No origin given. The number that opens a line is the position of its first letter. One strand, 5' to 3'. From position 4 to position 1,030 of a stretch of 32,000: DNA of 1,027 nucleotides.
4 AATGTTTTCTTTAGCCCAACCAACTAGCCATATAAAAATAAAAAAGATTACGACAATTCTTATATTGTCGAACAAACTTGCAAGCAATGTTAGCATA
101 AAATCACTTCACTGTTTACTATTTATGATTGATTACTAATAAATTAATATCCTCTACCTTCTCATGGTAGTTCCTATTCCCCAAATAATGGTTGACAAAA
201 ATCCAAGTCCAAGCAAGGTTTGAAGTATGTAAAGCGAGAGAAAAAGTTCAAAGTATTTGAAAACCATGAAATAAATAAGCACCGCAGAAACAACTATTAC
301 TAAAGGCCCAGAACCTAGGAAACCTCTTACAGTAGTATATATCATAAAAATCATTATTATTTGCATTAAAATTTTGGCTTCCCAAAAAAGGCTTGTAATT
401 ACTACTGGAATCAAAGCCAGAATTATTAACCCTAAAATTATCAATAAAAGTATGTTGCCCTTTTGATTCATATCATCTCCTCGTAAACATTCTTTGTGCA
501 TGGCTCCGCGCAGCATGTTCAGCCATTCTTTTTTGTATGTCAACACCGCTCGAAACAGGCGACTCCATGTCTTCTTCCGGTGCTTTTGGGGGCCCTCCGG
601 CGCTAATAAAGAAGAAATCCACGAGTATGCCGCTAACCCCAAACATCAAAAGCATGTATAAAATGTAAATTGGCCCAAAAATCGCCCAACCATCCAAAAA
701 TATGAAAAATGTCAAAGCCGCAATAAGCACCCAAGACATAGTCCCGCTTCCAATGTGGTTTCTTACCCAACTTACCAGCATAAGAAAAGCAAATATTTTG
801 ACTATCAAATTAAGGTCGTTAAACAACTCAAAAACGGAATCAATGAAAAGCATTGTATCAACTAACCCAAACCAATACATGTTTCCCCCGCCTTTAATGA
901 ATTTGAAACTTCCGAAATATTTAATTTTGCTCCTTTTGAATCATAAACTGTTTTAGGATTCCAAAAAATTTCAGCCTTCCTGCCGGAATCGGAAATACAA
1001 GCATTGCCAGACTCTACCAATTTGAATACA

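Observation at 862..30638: Head-to-tail array of four collinear giant paralogs (2342-2497 aa each) filling about 90% of 32 kb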

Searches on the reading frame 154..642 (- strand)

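Call 23: search_protein_families(library=pfam, proteins=[window:154-642:-], max_evalue=1)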
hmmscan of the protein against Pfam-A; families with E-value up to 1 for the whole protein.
window:154-642:- (162 aa): 1 family
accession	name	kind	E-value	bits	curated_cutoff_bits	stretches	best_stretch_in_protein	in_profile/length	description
PF15670.10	Spem1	-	0.14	12.1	27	1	57-89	18-50/253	Spermatid maturation protein 1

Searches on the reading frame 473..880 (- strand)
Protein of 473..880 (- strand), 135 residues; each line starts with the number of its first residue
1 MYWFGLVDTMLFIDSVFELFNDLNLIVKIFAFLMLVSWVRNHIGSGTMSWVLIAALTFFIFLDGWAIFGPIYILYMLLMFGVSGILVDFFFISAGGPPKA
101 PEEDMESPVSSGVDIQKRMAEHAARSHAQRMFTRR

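Call 23: search_protein_families(library=pfam, proteins=[window:473-880:-], max_evalue=1)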
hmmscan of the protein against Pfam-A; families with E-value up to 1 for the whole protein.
window:473-880:- (135 aa): 0 families

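Call 77: search_protein_families(library=pfam, alignment_id=A5, max_evalue=1)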
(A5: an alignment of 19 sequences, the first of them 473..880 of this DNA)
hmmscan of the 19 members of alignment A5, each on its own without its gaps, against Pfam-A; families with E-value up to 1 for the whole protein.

A. member 1, window:473-880:- (135 aa): 0 families

B. families by the number of members that match (of 19 scanned): 2 families
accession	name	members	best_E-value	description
PF04973.17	NMN_transporter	3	0.14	Nicotinamide mononucleotide transporter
PF20480.3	DUF6720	1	0.63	Family of unknown function (DUF6720)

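Call 78: search_solved_structures(query=A5, max_evalue=1)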
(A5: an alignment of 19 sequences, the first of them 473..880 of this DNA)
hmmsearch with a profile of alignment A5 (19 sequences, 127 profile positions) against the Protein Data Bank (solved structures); distinct sequences matched with E-value up to 1: 0.
